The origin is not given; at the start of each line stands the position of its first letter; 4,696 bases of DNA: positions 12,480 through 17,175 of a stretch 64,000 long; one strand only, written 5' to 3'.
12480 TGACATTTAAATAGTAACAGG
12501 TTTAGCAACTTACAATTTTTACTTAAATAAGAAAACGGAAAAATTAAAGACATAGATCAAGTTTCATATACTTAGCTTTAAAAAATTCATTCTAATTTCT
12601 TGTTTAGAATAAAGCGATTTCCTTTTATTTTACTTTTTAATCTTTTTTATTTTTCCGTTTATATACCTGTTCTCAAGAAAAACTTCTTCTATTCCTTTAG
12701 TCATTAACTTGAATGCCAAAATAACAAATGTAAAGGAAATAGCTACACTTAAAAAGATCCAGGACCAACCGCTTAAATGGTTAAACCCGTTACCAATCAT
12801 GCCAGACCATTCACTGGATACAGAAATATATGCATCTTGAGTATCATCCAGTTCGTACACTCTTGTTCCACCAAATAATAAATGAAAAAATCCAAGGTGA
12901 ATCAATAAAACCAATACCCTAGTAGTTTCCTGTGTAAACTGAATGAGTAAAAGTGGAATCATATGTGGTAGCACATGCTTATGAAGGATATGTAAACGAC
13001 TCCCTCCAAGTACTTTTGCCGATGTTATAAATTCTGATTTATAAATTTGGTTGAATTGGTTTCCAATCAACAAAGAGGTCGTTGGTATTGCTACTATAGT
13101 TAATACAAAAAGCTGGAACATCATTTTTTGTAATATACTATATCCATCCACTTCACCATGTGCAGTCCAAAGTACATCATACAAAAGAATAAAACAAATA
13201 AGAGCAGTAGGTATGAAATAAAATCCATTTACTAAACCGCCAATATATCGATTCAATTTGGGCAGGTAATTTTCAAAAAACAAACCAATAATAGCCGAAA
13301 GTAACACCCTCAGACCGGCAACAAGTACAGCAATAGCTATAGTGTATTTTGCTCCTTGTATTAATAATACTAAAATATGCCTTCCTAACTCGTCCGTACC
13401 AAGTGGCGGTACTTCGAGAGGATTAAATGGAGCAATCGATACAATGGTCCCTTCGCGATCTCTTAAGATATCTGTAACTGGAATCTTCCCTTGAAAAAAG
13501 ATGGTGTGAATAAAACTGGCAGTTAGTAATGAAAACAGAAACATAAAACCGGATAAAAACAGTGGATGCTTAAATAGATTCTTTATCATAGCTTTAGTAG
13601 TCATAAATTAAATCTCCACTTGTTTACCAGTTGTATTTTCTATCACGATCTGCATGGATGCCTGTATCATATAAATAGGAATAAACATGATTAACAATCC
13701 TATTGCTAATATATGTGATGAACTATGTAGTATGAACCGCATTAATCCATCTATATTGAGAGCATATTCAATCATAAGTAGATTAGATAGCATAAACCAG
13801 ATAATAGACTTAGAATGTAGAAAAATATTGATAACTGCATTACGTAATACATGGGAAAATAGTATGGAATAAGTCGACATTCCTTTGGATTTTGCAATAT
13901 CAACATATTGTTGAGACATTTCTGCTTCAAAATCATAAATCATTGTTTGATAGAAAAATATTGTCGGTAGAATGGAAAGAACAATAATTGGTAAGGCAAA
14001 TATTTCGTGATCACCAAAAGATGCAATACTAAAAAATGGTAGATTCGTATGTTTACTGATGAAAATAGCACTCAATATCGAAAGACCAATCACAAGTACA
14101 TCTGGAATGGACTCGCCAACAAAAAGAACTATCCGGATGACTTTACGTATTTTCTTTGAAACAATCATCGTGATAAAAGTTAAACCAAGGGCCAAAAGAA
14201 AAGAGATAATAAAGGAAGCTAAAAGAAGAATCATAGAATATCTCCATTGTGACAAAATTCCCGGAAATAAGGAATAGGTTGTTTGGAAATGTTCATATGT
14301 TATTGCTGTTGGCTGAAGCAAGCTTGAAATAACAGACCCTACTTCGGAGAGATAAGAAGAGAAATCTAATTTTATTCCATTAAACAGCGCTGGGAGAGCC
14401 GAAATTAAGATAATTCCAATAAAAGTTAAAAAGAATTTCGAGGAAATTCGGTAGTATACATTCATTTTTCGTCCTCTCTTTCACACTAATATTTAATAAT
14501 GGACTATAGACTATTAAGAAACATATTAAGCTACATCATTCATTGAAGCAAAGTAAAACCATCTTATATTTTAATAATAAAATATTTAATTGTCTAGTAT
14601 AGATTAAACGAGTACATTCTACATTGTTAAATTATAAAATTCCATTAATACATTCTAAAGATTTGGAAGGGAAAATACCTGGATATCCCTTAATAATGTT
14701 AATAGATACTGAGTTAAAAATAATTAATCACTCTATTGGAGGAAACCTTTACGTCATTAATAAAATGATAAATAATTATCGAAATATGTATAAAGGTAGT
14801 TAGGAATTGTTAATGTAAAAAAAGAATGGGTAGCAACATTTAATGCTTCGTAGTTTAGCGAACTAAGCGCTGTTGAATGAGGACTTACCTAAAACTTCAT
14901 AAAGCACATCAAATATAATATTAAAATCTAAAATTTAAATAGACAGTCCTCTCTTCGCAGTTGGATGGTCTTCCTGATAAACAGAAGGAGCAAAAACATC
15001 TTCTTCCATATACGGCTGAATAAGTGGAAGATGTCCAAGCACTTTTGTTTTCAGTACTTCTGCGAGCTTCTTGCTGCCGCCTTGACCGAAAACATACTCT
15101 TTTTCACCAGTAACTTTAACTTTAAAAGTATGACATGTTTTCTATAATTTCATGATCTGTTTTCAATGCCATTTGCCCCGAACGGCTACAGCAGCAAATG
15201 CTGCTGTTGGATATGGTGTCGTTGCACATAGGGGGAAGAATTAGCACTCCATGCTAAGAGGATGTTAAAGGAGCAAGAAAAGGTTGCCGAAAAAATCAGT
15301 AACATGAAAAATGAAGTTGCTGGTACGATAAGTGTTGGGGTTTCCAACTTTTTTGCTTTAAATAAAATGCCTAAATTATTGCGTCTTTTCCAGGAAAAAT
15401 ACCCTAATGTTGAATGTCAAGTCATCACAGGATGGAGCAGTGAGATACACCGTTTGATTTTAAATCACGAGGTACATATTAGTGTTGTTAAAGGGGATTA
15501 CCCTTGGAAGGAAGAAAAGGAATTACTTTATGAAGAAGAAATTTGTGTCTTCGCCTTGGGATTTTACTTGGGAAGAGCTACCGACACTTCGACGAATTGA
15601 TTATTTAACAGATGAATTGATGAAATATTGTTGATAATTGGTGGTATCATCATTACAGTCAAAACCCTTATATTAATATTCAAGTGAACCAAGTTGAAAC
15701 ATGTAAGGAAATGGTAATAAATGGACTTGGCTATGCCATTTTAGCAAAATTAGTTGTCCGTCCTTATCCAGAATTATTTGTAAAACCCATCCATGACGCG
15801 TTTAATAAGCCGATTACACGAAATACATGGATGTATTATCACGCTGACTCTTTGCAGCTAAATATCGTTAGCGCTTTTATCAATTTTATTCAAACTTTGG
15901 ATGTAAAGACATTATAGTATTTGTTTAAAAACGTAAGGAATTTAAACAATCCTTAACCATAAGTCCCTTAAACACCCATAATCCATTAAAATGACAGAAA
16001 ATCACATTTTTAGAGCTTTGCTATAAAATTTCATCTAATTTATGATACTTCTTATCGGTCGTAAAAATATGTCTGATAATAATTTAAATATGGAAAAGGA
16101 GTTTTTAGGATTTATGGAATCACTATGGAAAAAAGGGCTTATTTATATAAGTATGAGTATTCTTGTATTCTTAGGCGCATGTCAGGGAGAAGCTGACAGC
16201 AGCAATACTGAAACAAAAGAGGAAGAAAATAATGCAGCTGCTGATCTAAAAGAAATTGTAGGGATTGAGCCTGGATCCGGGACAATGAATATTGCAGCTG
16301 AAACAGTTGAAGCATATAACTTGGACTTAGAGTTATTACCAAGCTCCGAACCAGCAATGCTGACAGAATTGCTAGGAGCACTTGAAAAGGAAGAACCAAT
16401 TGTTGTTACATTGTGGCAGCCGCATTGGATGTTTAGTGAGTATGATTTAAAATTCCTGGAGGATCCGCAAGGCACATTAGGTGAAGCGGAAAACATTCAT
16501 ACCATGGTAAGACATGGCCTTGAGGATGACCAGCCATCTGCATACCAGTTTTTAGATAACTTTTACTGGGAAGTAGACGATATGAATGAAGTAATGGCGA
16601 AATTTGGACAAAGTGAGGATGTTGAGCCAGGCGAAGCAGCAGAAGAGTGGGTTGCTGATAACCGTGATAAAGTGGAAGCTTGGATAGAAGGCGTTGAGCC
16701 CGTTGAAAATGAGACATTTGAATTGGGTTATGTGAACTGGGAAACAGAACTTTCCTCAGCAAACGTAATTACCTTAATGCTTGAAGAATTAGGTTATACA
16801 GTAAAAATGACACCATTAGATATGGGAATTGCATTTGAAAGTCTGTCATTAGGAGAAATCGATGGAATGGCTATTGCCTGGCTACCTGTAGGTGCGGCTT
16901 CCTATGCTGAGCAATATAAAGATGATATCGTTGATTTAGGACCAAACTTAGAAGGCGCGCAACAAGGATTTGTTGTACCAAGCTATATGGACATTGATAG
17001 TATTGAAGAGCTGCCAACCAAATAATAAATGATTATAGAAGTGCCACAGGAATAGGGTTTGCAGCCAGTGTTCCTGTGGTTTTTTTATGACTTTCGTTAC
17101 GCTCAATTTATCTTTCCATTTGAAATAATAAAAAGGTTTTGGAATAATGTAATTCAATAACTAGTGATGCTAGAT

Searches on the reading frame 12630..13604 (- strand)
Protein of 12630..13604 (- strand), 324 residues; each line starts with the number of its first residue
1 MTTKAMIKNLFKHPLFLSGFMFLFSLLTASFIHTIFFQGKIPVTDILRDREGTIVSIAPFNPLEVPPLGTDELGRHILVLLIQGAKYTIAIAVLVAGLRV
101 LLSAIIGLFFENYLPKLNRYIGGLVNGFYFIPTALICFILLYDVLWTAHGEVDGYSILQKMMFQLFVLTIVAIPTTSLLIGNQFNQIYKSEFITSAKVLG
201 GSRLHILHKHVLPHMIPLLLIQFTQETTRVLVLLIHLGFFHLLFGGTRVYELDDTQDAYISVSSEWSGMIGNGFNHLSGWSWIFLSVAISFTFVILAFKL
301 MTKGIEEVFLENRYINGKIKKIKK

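Call 24: search_protein_families(library=pfam, proteins=[window:12630-13604:-], max_evalue=0.00001)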
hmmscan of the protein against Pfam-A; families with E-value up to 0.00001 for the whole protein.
window:12630-13604:- (324 aa): 1 family
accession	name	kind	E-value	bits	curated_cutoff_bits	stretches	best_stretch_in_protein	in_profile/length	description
PF00528.27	BPD_transp_1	-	6.9e-10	39.4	26.4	1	105-301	3-174/184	Binding-protein-dependent transport system inner membrane component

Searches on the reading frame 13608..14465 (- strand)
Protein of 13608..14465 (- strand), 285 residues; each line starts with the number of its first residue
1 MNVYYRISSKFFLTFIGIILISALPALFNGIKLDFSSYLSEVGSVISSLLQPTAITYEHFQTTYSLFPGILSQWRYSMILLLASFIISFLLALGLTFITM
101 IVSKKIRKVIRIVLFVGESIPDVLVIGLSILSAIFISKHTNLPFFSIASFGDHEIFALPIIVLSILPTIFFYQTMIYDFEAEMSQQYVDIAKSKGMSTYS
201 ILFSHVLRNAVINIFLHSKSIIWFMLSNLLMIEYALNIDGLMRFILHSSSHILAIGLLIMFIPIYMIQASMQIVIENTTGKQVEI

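Call 4: search_protein_families(library=pfam, proteins=[window:13608-14465:-])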
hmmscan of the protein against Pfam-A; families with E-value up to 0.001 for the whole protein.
window:13608-14465:- (285 aa): 1 family
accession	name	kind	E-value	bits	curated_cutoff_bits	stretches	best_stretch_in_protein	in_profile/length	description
PF00528.27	BPD_transp_1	-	7.7e-11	42.5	26.4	1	100-251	10-147/184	Binding-protein-dependent transport system inner membrane component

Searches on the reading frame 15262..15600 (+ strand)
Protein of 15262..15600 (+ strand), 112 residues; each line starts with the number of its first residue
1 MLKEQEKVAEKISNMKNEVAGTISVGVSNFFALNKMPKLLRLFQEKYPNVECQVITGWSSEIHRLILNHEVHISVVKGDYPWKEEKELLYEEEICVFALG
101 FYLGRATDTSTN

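Call 4: search_protein_families(library=pfam, proteins=[window:15262-15600:+])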
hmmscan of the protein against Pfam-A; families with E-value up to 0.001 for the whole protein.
window:15262-15600:+ (112 aa): 1 family
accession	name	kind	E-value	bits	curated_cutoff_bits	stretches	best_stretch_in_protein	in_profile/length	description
PF03466.25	LysR_substrate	-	4.3e-15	56.1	28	1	17-98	2-84/209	LysR substrate binding domain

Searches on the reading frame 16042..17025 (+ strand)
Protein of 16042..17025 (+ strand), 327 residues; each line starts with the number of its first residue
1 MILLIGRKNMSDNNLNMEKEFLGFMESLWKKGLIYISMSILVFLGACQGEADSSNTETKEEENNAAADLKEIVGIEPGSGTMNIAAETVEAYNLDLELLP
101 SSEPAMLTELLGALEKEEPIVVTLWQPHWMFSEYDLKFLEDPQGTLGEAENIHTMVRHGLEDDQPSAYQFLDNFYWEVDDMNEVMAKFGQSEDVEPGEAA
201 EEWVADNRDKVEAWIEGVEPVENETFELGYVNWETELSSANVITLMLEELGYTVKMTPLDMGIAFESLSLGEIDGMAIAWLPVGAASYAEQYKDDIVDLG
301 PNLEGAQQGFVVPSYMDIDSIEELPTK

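Call 3: search_protein_families(library=pfam, proteins=[window:16042-17025:+])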
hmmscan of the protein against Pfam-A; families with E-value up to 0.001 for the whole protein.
window:16042-17025:+ (327 aa): 1 family
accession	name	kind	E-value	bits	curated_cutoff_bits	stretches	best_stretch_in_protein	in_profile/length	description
PF04069.17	OpuAC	-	1.2e-60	205.7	21.2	2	69-205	120-256/257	Substrate binding domain of ABC-type glycine betaine transport system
